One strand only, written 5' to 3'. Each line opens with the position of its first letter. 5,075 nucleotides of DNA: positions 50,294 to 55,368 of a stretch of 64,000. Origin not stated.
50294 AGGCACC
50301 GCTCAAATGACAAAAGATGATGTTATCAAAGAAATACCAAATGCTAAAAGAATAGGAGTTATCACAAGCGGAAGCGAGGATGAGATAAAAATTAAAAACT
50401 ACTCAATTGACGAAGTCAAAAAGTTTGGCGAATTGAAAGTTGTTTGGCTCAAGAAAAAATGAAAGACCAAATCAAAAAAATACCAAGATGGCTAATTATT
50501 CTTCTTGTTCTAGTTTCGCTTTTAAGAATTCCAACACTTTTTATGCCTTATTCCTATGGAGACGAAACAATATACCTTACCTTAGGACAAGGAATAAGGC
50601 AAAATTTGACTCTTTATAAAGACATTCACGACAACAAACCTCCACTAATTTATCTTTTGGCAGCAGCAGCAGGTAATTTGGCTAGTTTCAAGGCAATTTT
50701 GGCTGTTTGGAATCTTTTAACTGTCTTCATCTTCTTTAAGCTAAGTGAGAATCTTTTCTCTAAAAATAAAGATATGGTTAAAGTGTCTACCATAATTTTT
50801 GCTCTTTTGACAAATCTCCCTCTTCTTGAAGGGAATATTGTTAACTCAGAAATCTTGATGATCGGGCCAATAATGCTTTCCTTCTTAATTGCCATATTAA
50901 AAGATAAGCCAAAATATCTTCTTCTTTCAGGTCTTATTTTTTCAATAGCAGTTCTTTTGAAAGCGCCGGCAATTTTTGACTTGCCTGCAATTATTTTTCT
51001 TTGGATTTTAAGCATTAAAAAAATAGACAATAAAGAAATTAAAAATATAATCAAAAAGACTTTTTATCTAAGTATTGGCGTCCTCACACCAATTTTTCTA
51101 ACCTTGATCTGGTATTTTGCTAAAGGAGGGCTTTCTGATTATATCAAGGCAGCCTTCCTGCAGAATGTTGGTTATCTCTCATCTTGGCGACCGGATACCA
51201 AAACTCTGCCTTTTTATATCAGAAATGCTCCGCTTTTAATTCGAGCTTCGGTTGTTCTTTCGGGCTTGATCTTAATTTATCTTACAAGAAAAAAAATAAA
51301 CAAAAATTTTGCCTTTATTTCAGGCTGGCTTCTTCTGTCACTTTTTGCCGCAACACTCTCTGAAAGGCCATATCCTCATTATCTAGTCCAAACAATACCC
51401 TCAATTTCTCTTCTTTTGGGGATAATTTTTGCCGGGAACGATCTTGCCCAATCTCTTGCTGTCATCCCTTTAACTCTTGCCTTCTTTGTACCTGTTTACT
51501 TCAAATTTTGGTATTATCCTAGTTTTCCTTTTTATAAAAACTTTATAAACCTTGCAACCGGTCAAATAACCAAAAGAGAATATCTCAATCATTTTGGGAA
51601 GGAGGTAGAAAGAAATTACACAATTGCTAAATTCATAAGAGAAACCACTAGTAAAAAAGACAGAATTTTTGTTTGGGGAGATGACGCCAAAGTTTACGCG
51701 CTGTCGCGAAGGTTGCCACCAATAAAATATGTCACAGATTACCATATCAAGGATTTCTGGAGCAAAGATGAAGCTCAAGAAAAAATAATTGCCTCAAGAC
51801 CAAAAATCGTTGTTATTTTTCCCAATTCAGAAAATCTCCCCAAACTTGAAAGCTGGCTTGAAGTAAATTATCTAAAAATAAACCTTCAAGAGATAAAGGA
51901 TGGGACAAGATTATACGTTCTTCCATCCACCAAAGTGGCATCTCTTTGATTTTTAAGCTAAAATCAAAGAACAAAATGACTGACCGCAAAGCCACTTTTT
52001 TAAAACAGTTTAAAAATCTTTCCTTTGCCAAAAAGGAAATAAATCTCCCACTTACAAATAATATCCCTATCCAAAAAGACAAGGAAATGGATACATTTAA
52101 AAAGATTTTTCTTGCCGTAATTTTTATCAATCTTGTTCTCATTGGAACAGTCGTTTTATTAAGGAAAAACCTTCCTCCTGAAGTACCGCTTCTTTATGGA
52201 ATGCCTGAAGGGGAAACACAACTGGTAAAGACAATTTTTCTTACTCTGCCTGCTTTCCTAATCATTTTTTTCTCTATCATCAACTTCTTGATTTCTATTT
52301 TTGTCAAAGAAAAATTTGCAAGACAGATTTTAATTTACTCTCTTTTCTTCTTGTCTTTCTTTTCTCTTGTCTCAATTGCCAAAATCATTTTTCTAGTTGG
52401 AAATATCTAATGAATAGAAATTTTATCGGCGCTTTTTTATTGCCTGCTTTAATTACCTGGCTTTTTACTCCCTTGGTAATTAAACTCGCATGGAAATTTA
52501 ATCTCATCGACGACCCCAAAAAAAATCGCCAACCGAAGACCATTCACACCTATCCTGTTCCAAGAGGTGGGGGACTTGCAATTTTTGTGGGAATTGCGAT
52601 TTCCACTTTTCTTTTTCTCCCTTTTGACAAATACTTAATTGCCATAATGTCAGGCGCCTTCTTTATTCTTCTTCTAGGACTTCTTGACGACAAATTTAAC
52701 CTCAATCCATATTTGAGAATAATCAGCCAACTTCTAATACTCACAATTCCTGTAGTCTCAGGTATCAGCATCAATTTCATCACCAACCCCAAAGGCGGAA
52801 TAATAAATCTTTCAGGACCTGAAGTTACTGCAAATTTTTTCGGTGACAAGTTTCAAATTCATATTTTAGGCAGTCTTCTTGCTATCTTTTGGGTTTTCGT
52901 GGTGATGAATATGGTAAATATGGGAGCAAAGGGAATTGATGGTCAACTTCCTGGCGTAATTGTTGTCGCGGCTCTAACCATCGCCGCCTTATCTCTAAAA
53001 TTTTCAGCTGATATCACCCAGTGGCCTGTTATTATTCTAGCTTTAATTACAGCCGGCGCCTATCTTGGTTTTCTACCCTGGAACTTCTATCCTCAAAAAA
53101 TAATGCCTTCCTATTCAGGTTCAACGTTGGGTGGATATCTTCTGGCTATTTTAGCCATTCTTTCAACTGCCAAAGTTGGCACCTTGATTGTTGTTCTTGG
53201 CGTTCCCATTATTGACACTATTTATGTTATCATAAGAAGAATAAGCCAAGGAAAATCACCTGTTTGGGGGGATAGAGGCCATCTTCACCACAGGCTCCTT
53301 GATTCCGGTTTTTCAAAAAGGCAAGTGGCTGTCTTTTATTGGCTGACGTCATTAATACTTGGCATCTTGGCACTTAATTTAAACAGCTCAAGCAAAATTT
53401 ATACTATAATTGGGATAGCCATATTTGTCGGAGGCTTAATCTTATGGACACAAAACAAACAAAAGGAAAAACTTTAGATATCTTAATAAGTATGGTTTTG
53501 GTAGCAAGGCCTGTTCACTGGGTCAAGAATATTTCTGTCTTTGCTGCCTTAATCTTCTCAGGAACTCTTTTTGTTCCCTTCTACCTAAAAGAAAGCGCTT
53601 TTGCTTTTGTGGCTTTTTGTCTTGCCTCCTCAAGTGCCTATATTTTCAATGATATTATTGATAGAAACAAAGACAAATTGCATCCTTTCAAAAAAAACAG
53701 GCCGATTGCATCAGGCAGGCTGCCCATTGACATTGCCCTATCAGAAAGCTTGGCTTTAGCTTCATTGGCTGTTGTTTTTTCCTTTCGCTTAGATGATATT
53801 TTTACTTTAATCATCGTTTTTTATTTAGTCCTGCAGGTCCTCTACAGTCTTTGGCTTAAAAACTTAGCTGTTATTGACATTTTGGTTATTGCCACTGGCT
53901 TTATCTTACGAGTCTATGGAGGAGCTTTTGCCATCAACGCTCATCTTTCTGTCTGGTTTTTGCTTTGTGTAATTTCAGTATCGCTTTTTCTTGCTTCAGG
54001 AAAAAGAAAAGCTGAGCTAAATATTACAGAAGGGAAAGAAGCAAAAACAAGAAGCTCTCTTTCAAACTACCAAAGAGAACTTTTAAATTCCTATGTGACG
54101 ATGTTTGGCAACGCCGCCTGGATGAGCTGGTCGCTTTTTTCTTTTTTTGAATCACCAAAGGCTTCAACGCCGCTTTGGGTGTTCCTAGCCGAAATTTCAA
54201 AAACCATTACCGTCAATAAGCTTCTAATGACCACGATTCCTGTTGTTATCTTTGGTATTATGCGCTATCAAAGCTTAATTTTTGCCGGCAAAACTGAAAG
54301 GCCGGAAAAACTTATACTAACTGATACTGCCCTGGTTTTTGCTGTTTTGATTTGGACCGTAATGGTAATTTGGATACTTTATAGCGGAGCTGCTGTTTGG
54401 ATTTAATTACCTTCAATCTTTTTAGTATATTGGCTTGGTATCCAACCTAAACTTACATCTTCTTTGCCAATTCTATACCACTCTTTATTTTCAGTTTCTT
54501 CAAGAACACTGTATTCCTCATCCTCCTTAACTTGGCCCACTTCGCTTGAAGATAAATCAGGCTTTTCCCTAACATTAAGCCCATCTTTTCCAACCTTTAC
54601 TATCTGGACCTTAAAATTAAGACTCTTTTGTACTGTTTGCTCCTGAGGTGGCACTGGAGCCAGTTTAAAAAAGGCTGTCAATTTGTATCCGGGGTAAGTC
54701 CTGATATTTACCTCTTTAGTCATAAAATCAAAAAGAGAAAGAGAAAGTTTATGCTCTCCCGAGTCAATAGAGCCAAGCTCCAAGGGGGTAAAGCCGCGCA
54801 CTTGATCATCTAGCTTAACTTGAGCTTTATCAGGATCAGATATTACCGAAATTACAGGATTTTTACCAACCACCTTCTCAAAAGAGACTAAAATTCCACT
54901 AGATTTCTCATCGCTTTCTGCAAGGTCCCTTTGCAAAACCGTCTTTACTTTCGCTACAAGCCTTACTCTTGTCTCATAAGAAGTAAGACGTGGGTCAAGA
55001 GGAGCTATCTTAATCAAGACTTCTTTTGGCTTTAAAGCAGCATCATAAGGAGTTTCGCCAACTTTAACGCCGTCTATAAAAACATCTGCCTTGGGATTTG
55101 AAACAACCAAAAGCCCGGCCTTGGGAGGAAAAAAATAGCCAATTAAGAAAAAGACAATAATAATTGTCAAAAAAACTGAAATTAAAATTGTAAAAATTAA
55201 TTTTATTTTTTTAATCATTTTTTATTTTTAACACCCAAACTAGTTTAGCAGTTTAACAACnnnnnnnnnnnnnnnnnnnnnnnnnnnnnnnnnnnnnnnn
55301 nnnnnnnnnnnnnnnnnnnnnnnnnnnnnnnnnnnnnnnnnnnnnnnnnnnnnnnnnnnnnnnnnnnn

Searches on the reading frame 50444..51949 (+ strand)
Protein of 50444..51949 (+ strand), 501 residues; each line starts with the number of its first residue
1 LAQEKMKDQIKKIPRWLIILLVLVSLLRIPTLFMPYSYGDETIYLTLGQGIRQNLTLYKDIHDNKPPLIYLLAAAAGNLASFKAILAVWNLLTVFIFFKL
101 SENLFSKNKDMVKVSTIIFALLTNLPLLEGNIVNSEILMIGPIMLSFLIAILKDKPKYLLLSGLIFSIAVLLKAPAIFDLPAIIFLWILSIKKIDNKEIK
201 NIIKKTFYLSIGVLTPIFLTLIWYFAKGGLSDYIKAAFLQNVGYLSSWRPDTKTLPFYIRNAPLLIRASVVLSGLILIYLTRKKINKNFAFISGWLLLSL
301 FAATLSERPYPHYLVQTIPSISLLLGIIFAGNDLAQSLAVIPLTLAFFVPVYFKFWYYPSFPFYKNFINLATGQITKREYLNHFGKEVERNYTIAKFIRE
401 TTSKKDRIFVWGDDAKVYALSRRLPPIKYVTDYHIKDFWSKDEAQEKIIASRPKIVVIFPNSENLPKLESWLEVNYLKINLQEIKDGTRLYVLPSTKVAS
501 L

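Call 43: search_protein_families(library=pfam, proteins=[window:50444-51949:+], max_evalue=0.001)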
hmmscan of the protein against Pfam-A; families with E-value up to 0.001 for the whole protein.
window:50444-51949:+ (501 aa): 1 family
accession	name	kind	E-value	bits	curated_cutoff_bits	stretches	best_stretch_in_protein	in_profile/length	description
PF13231.12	PMT_2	-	1.6e-05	25.6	26.1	1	66-223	3-160/160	Dolichyl-phosphate-mannose-protein mannosyltransferase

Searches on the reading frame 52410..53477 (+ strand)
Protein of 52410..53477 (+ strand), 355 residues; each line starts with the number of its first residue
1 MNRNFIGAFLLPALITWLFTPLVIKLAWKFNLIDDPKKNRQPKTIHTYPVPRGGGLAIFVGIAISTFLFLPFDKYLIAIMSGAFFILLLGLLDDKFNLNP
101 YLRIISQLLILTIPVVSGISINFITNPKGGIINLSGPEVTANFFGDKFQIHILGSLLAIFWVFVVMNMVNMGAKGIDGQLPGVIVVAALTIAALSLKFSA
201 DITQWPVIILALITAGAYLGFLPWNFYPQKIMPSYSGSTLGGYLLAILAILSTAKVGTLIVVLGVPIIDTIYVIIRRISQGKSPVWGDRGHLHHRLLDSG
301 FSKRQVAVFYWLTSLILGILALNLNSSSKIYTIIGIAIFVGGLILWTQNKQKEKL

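Call 43: search_protein_families(library=pfam, proteins=[window:52410-53477:+], max_evalue=0.001)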
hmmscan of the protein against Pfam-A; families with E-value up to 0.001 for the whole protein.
window:52410-53477:+ (355 aa): 1 family
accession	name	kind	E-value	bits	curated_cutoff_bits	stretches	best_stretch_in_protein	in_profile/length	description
PF00953.26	Glycos_transf_4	-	1.5e-21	77.5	27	1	77-252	2-159/160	Glycosyl transferase family 4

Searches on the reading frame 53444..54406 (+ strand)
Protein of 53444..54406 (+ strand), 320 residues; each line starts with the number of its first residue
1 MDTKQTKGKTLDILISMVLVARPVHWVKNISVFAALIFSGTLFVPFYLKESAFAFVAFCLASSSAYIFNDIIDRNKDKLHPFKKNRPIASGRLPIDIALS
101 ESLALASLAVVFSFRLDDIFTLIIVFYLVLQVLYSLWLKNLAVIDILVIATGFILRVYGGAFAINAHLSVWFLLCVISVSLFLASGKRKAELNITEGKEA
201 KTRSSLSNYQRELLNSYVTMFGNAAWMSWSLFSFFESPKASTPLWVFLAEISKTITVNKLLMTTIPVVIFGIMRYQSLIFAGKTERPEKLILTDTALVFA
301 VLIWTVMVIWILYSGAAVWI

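Call 43: search_protein_families(library=pfam, proteins=[window:53444-54406:+], max_evalue=0.001)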
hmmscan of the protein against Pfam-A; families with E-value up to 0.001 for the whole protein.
window:53444-54406:+ (320 aa): 1 family
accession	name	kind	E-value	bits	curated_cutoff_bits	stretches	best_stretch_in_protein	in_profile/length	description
PF01040.23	UbiA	-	5.3e-23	82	34.2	1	32-183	5-155/250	UbiA prenyltransferase family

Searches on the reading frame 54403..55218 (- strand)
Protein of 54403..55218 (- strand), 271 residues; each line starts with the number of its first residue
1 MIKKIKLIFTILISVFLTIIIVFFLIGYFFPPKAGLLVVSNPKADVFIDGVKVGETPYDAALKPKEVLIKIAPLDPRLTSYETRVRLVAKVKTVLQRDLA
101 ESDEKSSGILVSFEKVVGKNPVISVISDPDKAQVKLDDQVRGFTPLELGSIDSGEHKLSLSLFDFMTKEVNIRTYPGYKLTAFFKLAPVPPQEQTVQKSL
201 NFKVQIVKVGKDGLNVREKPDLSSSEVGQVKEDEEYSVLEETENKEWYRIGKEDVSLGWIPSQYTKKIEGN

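Call 43: search_protein_families(library=pfam, proteins=[window:54403-55218:-], max_evalue=0.001)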
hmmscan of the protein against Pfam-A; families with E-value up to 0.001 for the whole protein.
window:54403-55218:- (271 aa): 2 families
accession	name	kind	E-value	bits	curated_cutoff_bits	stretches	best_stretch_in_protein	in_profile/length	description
PF08239.17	SH3_3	-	2e-12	47.5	27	1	212-265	1-53/54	Bacterial SH3 domain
PF08308.17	PEGA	-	1.3e-11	44.7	20.8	1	122-181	3-64/71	PEGA domain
